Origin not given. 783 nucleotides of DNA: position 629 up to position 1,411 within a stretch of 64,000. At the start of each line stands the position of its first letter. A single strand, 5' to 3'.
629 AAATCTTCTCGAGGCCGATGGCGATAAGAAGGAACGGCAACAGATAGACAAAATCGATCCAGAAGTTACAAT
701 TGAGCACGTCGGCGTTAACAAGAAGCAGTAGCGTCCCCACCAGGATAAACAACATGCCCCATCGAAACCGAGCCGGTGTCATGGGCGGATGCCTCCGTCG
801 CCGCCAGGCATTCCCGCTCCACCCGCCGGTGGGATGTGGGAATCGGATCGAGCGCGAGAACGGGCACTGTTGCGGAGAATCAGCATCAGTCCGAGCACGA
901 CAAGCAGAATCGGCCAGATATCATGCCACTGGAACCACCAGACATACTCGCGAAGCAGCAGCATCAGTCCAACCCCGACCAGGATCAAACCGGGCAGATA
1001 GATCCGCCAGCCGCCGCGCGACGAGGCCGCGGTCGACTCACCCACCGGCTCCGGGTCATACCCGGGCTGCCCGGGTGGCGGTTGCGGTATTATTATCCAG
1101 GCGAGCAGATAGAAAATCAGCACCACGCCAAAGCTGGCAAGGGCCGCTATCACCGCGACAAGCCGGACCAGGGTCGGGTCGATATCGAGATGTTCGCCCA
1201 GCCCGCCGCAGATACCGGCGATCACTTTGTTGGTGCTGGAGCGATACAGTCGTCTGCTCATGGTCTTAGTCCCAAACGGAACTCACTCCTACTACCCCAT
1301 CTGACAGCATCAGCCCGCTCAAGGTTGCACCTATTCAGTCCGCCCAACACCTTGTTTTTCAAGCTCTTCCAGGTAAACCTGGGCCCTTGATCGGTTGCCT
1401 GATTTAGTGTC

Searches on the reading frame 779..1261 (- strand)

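Call 102: search_protein_families(library=pfam, proteins=[window:779-1261:-], max_evalue=0.001)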
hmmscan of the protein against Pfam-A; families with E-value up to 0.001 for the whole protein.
window:779-1261:- (160 aa): 3 families
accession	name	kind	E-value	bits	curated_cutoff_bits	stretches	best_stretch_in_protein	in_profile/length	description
PF04024.17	PspC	-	1.4e-23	82.9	25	1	3-60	1-57/58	PspC domain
PF18917.5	LiaI-LiaF-like_TM1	-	4.3e-08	33.6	27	1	89-128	2-42/42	LiaI-LiaF-like transmembrane region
PF22570.1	LiaF-TM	-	8.8e-07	30.1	27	1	91-134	3-48/98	LiaF transmembrane domain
